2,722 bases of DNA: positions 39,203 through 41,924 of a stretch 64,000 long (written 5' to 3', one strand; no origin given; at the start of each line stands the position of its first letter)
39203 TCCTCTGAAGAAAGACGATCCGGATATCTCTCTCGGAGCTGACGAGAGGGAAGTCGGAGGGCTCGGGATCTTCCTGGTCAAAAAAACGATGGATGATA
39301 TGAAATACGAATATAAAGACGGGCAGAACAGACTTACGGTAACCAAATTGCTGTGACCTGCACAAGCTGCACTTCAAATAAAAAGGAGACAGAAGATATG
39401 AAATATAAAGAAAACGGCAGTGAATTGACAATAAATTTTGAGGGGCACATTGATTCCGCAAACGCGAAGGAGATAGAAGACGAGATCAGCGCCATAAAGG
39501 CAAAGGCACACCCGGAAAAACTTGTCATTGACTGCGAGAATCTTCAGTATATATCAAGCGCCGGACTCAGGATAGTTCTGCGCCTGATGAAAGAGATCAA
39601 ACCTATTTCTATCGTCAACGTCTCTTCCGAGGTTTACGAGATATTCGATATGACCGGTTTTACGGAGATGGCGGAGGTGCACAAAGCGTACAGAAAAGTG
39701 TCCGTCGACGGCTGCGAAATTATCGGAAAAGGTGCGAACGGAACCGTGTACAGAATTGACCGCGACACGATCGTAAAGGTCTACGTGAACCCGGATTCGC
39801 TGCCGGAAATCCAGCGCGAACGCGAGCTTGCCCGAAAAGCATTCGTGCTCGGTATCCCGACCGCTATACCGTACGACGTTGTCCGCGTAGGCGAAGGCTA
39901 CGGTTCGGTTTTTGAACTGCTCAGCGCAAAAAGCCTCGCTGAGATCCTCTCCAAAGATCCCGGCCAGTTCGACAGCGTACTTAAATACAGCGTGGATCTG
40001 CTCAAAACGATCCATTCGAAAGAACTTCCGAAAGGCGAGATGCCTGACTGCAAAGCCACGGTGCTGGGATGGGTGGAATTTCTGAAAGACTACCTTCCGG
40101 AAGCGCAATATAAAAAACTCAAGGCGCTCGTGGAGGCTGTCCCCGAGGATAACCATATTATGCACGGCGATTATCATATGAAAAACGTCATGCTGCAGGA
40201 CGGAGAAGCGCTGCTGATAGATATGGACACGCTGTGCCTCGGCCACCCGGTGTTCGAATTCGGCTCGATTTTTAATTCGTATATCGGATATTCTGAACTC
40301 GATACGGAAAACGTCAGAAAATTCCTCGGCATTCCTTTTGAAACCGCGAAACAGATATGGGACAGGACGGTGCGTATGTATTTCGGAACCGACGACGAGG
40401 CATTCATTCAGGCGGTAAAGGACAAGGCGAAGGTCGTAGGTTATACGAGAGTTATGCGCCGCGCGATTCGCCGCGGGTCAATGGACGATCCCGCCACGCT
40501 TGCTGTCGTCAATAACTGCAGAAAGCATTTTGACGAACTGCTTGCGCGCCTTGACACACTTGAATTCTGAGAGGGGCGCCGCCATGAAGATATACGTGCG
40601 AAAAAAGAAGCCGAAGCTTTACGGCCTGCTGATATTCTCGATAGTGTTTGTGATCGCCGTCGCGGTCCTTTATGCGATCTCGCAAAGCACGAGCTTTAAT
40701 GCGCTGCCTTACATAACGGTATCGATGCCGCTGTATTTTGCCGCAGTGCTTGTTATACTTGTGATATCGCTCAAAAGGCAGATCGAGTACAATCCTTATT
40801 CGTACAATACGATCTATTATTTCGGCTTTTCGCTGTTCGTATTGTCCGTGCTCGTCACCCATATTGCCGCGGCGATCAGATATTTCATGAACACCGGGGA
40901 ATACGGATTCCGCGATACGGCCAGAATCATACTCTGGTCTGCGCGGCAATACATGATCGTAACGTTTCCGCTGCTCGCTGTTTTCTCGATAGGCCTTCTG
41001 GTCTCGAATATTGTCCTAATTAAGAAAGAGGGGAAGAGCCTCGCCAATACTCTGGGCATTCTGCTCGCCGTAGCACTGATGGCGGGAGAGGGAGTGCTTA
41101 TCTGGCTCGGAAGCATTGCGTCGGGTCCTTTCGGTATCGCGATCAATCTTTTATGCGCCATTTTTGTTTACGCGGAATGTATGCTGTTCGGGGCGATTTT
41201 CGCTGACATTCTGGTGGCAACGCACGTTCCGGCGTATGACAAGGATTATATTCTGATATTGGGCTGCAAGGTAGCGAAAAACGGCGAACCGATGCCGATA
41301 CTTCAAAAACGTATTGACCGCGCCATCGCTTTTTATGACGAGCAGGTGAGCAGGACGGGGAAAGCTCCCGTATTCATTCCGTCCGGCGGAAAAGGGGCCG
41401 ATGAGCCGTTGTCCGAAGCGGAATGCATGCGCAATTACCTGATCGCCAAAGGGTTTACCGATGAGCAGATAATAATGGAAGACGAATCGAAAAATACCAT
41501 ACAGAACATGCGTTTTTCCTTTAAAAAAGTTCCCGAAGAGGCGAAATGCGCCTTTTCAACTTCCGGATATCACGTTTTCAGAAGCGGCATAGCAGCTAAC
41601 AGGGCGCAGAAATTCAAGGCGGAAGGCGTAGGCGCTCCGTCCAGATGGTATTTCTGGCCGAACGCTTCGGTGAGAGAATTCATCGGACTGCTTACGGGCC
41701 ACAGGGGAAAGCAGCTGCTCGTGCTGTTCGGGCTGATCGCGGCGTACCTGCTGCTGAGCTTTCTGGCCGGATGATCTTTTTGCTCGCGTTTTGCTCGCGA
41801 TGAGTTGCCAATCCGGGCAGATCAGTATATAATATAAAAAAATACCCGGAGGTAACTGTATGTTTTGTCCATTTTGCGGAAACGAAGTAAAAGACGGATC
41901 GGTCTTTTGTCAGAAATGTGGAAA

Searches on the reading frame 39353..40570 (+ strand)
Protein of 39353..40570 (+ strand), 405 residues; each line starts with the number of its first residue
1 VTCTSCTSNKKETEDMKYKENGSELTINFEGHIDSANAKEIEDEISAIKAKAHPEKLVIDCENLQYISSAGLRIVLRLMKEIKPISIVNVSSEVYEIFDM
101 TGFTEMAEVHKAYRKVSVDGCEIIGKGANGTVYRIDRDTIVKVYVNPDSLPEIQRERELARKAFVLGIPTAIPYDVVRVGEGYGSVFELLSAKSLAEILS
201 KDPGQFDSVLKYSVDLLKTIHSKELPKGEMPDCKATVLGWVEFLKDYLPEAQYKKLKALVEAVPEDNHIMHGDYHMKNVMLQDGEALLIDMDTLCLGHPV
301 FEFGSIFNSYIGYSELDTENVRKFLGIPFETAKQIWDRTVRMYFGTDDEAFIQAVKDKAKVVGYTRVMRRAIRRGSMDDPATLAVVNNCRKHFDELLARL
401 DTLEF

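Call 5: search_protein_families(library=ncbifam, proteins=[window:39353-40570:+], max_evalue=0.00001)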
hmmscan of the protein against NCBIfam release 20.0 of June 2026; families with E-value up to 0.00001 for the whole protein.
window:39353-40570:+ (405 aa): 3 families
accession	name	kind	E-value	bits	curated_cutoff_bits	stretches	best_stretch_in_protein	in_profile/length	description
TIGR02172.1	Fb_sc_TIGR02172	paralog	1e-28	100.7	228.2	1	121-342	6-225/226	TIGR02172 family protein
TIGR00377.1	ant_ant_sig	superfamily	1.5e-17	63.5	53.45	1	16-111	5-104/108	anti-sigma factor antagonist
TIGR02886.1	spore_II_AA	equivalog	8.2e-11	41.8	114.75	1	17-111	2-100/106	anti-sigma F factor antagonist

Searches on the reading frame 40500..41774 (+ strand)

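Call 5: search_protein_families(library=ncbifam, proteins=[window:40500-41774:+], max_evalue=0.00001)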
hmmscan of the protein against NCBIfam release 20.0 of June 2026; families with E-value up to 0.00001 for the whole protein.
window:40500-41774:+ (424 aa): 0 families

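Call 57: search_protein_families(library=pfam, proteins=[window:40500-41774:+], max_evalue=0.0001)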
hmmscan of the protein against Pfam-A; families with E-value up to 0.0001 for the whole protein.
window:40500-41774:+ (424 aa): 1 family
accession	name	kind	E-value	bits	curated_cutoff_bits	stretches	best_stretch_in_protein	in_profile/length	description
PF02698.23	DUF218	-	4.6e-25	88.5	27.6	1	249-396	1-133/133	DUF218 domain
